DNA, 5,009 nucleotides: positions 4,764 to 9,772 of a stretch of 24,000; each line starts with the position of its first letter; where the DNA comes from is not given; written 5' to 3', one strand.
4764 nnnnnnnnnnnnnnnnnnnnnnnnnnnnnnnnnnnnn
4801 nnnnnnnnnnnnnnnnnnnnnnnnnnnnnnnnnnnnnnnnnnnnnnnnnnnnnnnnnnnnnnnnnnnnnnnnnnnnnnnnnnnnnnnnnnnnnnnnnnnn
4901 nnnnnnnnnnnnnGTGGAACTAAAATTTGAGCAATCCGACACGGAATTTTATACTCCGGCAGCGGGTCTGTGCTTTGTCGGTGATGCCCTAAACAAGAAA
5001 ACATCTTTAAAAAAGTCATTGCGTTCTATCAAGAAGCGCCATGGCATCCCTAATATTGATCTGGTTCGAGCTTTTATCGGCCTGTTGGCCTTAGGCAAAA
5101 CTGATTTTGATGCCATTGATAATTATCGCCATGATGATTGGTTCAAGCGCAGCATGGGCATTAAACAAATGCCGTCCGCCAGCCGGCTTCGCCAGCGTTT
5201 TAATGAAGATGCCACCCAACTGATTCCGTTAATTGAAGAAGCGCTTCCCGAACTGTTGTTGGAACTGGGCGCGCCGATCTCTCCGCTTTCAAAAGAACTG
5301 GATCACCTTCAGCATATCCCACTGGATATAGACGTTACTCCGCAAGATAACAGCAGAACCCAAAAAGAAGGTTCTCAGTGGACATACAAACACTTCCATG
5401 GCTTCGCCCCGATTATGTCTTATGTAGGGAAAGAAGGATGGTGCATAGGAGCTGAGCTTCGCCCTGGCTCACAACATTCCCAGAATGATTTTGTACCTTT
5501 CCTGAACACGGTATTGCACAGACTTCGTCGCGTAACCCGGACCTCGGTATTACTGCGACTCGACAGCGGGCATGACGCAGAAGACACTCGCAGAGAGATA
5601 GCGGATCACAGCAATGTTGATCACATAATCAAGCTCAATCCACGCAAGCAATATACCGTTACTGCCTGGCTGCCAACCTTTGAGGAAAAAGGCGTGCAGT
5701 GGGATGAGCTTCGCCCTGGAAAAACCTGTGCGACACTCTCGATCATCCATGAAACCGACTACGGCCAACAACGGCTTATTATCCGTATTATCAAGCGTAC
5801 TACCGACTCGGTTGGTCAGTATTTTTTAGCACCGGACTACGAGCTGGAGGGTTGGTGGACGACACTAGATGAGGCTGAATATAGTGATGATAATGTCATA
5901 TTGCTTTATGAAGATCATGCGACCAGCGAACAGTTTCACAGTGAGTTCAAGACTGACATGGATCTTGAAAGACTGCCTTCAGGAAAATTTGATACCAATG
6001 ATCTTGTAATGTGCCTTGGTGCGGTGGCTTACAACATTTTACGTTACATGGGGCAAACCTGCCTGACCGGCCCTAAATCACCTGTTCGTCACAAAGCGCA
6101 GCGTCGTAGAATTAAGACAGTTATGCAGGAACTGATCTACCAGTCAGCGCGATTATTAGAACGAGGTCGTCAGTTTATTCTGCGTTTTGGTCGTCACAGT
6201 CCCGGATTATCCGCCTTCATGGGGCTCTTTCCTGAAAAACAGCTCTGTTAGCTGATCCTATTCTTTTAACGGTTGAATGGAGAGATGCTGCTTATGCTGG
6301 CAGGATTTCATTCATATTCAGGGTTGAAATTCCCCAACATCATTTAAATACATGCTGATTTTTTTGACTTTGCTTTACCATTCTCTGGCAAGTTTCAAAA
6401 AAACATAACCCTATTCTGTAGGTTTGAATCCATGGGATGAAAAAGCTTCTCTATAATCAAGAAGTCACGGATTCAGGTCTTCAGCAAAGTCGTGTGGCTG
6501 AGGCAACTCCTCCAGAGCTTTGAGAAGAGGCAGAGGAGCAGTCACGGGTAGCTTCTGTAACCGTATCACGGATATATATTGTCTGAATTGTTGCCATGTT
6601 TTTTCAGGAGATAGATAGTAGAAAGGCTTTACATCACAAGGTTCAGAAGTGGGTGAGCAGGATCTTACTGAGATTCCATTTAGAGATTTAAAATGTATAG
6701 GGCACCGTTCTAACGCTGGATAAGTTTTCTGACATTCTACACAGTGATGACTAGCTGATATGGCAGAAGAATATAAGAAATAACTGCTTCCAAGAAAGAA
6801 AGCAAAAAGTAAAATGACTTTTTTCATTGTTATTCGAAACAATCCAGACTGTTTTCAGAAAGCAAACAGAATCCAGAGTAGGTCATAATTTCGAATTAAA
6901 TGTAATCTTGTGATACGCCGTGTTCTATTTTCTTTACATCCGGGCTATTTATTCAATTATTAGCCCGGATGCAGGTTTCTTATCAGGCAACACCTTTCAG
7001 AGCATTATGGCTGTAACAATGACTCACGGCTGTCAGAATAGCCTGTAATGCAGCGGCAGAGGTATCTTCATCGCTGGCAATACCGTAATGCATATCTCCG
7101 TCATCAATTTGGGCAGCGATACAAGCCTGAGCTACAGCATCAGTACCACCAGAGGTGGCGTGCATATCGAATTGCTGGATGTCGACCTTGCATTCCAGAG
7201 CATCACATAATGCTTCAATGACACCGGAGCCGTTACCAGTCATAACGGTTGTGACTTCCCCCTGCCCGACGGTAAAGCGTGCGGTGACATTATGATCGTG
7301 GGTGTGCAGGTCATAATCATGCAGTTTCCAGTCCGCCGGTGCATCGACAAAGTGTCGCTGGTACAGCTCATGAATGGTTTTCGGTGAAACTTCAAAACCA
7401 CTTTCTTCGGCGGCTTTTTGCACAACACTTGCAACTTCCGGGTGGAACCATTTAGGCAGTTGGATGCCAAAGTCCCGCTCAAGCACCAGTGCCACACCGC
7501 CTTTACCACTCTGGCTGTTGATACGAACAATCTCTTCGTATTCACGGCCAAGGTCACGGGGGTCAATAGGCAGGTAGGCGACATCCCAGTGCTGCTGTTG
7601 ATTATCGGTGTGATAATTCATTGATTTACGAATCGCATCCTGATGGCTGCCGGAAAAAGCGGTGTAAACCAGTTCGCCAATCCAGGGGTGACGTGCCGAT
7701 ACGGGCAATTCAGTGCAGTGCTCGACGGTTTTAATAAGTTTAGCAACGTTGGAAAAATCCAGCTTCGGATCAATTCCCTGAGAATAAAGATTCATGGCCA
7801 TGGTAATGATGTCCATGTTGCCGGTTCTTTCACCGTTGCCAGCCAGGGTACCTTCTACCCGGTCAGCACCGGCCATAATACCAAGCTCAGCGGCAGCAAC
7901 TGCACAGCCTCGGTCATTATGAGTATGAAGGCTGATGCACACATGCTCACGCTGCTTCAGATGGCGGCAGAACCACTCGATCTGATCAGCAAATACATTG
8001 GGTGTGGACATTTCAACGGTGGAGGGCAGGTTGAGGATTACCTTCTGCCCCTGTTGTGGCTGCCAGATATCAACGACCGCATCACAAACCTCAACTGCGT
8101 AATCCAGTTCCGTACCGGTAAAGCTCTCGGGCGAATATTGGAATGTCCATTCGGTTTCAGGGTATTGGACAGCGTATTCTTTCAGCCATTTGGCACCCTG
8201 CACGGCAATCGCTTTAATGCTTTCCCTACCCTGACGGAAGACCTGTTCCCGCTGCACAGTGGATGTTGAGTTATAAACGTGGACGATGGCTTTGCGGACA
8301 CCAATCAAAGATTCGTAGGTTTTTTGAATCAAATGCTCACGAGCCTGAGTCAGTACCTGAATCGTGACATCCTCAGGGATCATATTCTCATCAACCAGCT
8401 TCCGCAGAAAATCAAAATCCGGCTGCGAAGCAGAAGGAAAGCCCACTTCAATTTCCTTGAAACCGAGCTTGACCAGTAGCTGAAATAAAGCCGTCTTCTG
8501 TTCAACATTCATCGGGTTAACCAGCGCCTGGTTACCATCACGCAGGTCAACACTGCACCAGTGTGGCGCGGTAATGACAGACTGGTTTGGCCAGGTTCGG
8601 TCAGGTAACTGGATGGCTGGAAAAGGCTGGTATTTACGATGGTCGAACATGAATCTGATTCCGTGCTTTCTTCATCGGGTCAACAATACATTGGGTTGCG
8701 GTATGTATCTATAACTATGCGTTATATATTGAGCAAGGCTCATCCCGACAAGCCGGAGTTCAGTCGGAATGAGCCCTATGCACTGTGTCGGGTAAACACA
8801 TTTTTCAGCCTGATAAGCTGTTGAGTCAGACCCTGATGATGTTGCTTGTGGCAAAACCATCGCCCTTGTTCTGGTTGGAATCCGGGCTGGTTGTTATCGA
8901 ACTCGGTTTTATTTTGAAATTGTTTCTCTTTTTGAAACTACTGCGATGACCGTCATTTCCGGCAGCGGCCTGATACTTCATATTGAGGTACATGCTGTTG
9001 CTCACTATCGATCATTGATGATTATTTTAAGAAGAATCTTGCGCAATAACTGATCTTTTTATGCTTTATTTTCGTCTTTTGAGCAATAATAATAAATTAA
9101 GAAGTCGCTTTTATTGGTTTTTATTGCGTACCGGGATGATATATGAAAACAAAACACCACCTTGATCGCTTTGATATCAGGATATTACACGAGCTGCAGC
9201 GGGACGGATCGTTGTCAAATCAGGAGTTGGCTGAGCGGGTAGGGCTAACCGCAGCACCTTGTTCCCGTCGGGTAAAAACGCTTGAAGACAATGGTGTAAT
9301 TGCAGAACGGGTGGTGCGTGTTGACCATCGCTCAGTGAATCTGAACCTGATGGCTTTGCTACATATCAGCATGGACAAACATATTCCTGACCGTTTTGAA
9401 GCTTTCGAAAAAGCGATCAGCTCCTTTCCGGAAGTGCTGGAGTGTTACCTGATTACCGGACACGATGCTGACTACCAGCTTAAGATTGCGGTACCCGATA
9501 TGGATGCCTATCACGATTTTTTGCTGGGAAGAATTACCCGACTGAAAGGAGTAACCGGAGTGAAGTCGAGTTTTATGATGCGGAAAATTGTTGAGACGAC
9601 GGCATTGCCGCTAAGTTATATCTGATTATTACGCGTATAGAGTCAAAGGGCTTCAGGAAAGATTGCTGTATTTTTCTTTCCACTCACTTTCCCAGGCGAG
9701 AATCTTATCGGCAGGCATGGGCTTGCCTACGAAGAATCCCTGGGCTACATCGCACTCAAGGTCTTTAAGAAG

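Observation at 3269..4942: Eukaryote-type choline/carnitine O-acyltransferase homologue in a bacterial chromosome, trapped between two IS elements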

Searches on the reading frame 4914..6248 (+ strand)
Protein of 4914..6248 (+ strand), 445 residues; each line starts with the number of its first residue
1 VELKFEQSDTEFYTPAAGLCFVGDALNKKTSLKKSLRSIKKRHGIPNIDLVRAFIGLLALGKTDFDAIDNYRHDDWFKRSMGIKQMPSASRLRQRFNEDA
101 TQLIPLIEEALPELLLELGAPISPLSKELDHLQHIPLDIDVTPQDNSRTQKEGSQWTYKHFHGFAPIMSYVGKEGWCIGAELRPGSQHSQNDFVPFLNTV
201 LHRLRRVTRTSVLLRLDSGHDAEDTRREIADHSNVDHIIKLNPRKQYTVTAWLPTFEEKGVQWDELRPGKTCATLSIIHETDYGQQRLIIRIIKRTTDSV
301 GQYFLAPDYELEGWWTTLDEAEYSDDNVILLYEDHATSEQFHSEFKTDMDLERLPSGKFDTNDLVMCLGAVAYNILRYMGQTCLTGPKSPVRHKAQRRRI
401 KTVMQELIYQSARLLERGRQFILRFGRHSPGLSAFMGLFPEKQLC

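Call 4: search_protein_families(library=pfam, proteins=[window:4914-6248:+], max_evalue=0.01)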
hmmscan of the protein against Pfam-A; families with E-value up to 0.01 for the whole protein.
window:4914-6248:+ (445 aa): 2 families
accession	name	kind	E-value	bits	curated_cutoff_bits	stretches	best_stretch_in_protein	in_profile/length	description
PF13701.12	DDE_Tnp_1_4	-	2.3e-33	115.5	34.7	1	46-435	56-423/435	Transposase DDE domain group 1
PF01609.27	DDE_Tnp_1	-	9.2e-11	42.3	23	1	137-375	7-200/200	Transposase DDE domain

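Call 63: search_protein_families(library=ncbifam, proteins=[window:4914-6248:+], max_evalue=0.001)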
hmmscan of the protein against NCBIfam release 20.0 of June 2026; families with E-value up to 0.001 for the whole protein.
window:4914-6248:+ (445 aa): 1 family
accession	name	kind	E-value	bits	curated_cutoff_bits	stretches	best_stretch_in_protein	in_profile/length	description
NF033539.1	transpos_IS1380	equivalog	1.7e-94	316.8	180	1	9-428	5-418/419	IS1380 family transposase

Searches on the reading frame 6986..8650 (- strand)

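Call 4: search_protein_families(library=pfam, proteins=[window:6986-8650:-], max_evalue=0.01)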
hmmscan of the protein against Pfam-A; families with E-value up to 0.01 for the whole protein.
window:6986-8650:- (555 aa): 3 families
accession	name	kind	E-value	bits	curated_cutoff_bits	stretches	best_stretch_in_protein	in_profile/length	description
PF00682.25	HMGL-like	-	1.4e-74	251.3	29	1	29-309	2-260/260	HMGL-like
PF22615.1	IPMS_D2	-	1.9e-33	115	27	1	326-391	1-66/66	Alpha-isopropylmalate synthase, post-catalytic domain-like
PF08502.15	LeuA_dimer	-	2e-15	57.3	24.9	1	420-544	1-129/131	LeuA allosteric (dimerisation) domain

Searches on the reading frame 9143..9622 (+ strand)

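Call 54: search_protein_families(library=pfam, proteins=[window:9143-9622:+], max_evalue=0.001)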
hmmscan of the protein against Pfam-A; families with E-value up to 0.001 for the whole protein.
window:9143-9622:+ (160 aa): 9 families
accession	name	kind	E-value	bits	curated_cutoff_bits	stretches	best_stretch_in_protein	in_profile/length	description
PF01037.27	AsnC_trans_reg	-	1.1e-21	76.9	25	1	74-147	2-72/73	Lrp/AsnC ligand binding domain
PF13412.12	HTH_24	-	4.7e-19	68.1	21.9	1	7-53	1-47/48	Winged helix-turn-helix DNA-binding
PF13404.12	HTH_AsnC-type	-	1.3e-17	63.7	27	1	7-48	1-42/42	AsnC-type helix-turn-helix domain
PF01047.28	MarR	-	8.8e-07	29.2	24.6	1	12-55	6-49/59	MarR family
PF12802.13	MarR_2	-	2.7e-06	27.9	27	1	12-64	8-61/61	MarR family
PF12840.13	HTH_20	-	2.4e-05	24.7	27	1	13-55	8-50/51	Helix-turn-helix domain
PF13545.12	HTH_Crp_2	-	5.4e-05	23.5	27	1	23-56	22-56/70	Crp-like helix-turn-helix domain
PF24034.1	DUF7343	-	0.00018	21.7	27.6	1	13-54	7-49/62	Domain of unknown function (DUF7343)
PF09339.16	HTH_IclR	-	0.00089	19.4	22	0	19-53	13-48/52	IclR helix-turn-helix domain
